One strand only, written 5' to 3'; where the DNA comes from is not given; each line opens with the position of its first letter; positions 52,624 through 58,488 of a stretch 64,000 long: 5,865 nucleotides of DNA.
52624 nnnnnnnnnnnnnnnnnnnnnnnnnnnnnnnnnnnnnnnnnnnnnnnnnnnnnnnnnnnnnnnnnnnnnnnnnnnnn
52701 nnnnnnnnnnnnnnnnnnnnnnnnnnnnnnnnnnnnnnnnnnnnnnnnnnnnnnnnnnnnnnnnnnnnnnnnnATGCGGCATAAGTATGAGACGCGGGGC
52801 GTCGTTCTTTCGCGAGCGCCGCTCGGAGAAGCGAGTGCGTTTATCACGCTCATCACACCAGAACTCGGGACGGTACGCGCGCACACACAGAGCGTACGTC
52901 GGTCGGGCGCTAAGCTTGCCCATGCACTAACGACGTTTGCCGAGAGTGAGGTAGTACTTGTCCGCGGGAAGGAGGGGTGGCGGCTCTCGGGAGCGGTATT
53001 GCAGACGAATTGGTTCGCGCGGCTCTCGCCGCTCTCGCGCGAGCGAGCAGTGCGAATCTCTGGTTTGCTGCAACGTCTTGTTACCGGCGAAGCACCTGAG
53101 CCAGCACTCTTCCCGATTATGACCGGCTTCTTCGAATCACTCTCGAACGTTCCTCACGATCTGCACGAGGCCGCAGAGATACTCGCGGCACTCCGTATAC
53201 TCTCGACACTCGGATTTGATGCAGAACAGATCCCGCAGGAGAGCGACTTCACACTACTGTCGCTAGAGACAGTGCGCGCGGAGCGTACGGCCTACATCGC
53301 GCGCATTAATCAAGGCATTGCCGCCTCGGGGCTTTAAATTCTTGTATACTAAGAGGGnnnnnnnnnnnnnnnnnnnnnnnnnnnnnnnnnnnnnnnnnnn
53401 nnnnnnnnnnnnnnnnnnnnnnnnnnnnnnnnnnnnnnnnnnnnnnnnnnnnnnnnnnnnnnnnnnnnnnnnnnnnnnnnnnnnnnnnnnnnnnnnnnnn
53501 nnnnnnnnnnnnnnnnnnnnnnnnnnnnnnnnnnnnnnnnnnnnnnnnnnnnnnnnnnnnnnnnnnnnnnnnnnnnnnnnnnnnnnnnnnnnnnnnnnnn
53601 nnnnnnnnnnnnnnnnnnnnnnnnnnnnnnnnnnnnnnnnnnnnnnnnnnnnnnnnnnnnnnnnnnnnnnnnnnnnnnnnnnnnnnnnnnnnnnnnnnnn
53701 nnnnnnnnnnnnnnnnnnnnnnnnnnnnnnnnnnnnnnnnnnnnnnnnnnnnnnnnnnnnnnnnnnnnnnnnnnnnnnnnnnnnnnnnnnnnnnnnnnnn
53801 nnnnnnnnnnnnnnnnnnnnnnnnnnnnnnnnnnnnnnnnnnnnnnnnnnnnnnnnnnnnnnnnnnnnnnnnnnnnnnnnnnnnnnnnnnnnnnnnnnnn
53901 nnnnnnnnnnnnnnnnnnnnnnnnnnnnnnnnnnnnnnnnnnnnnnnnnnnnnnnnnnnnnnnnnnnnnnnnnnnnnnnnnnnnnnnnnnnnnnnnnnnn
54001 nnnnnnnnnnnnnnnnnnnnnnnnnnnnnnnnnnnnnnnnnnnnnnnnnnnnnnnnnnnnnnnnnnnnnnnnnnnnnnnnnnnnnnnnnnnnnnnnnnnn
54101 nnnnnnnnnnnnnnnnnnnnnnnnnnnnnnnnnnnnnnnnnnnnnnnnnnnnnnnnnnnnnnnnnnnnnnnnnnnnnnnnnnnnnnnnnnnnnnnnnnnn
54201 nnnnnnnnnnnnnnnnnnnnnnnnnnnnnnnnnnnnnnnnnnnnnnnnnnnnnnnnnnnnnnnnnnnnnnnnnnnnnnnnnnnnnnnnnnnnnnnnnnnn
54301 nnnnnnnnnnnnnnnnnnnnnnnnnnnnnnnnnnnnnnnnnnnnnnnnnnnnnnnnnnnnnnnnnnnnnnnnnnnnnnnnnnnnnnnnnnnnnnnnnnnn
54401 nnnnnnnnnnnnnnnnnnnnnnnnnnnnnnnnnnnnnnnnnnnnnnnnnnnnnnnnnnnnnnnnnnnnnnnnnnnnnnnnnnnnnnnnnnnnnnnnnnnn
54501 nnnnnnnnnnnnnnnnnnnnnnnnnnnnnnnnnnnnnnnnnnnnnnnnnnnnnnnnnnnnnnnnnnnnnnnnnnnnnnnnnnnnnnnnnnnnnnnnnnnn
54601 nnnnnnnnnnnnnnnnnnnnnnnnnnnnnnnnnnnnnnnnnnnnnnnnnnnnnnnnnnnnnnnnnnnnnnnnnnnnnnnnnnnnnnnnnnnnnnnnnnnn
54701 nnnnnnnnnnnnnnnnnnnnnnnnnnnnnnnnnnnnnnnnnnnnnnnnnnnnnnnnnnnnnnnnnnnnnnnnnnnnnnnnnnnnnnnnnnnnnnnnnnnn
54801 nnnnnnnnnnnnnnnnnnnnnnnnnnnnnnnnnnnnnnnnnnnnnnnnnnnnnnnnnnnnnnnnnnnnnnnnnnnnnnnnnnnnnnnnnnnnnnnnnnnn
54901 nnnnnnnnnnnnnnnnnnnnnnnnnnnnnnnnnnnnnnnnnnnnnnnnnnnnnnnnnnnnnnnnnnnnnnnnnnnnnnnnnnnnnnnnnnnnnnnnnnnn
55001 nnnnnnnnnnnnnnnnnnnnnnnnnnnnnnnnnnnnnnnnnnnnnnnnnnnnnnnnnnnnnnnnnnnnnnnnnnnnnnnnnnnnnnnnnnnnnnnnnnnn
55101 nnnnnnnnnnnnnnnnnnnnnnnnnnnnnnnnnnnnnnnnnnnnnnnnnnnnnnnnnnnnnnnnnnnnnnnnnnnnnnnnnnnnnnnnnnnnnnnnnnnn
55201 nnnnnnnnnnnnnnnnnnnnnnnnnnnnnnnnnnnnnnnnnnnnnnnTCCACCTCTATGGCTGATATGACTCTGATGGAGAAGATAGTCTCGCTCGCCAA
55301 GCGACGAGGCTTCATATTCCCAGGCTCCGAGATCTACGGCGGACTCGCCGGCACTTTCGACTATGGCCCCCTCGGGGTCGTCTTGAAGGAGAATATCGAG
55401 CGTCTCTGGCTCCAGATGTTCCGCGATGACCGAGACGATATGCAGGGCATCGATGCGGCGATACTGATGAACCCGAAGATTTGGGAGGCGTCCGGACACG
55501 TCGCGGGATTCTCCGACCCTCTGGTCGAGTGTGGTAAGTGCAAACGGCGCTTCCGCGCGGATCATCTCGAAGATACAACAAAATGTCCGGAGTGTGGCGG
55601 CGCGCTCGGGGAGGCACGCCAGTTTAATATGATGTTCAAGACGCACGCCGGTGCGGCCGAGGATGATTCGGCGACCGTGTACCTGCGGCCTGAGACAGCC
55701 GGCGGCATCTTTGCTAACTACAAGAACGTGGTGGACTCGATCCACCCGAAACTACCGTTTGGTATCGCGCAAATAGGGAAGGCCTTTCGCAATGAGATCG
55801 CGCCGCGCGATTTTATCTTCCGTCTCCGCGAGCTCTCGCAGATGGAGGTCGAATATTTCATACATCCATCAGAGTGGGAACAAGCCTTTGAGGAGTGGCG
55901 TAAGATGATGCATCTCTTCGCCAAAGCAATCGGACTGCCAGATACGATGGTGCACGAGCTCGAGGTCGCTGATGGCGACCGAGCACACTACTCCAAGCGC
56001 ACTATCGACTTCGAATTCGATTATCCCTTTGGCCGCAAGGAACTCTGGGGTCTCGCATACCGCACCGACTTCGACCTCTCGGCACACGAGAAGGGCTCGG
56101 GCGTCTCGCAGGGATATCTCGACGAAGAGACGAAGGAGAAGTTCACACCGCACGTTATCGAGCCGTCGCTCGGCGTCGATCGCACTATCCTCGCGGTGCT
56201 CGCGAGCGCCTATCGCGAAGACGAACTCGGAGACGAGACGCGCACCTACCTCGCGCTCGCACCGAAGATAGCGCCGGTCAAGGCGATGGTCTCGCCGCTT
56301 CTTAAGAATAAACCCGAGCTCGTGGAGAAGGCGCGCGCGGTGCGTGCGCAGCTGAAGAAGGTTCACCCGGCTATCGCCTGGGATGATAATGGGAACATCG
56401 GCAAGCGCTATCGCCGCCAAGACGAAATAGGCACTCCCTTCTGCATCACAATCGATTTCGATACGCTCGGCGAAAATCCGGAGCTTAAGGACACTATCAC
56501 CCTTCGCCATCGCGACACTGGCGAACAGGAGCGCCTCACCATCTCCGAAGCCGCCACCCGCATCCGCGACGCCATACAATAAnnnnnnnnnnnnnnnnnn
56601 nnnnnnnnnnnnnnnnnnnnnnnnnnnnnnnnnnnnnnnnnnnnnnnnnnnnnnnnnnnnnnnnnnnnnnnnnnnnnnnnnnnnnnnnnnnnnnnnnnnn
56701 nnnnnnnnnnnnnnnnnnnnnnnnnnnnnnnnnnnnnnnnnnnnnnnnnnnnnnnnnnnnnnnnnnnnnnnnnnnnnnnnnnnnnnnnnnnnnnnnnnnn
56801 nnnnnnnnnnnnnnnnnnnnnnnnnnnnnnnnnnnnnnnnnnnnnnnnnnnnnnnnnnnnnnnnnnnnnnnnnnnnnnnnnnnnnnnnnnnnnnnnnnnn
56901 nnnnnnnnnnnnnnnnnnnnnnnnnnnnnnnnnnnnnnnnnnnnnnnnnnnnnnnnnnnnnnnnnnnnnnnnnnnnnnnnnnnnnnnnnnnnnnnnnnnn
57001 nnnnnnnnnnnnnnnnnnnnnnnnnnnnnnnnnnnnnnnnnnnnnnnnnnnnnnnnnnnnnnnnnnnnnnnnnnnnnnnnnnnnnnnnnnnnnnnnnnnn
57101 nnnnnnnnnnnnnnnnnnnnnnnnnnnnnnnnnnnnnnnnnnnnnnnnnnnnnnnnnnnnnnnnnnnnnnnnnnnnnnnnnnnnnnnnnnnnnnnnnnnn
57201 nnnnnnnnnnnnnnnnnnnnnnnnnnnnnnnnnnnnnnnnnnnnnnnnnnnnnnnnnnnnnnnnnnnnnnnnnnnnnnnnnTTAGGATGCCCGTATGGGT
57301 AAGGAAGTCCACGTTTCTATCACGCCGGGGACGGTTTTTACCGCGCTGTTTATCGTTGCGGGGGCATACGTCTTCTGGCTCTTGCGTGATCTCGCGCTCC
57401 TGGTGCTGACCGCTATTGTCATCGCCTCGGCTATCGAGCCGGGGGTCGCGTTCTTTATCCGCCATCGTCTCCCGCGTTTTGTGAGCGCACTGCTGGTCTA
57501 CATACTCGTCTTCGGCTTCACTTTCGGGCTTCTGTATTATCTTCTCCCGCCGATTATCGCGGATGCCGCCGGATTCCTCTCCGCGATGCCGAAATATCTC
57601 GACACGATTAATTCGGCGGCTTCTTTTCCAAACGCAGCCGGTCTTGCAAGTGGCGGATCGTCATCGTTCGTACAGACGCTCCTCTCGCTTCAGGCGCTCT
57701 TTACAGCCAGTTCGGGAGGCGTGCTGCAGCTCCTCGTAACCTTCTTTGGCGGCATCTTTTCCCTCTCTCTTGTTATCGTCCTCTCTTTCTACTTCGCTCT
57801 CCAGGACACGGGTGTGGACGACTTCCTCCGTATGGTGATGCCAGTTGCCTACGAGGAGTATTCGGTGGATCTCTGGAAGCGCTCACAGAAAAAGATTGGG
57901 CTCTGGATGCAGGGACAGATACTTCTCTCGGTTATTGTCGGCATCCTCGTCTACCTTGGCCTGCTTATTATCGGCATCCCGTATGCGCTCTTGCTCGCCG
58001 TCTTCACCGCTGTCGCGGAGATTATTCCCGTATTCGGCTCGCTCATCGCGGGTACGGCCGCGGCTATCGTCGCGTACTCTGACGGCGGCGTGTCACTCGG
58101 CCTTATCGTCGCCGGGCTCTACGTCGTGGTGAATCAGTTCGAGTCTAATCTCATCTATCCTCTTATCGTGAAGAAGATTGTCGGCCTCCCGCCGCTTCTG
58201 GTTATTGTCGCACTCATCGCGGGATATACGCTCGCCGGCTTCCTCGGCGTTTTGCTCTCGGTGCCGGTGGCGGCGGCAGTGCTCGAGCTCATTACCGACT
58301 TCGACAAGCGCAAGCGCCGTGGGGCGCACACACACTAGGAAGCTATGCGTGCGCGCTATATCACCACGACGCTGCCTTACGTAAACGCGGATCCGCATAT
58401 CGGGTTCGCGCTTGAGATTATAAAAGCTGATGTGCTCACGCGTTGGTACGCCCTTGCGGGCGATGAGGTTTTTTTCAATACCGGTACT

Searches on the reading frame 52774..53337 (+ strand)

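Call 17: search_protein_families(library=pfam, proteins=[window:52774-53337:+], max_evalue=0.001)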
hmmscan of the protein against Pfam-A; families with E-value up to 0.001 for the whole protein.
window:52774-53337:+ (187 aa): 1 family
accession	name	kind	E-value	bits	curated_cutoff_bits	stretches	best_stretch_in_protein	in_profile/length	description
PF11967.14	RecO_N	-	6.2e-11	42.6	27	1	1-67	1-67/80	Recombination protein O N terminal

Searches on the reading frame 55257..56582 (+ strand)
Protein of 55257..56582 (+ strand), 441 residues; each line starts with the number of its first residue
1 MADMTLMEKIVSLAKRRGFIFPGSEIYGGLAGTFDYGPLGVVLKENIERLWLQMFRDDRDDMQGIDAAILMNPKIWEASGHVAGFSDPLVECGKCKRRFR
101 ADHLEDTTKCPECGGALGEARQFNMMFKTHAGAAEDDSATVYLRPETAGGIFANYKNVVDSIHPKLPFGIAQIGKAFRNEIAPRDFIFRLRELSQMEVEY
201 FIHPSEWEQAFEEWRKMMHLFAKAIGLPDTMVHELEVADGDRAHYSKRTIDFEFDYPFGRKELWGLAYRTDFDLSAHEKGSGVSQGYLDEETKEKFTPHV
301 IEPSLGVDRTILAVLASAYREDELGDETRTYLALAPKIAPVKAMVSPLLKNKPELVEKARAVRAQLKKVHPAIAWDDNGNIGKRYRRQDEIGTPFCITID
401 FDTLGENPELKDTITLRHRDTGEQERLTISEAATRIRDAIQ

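Call 17: search_protein_families(library=pfam, proteins=[window:55257-56582:+], max_evalue=0.001)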
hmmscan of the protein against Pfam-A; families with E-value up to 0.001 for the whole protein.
window:55257-56582:+ (441 aa): 2 families
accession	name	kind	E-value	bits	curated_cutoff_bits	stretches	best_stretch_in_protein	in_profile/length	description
PF03129.25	HGTP_anticodon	-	5.2e-18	65.4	21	1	342-437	1-92/94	Anticodon binding domain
PF00587.30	tRNA-synt_2b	-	5.3e-14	53.1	29.3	1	136-316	5-177/179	tRNA synthetase class II core domain (G, H, P, S and T)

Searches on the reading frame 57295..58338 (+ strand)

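Call 17: search_protein_families(library=pfam, proteins=[window:57295-58338:+], max_evalue=0.001)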
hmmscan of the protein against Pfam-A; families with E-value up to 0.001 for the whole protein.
window:57295-58338:+ (347 aa): 1 family
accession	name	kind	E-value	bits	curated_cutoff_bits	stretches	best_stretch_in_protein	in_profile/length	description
PF01594.21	AI-2E_transport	-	1.9e-55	188.8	34.3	1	17-335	5-325/327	AI-2E family transporter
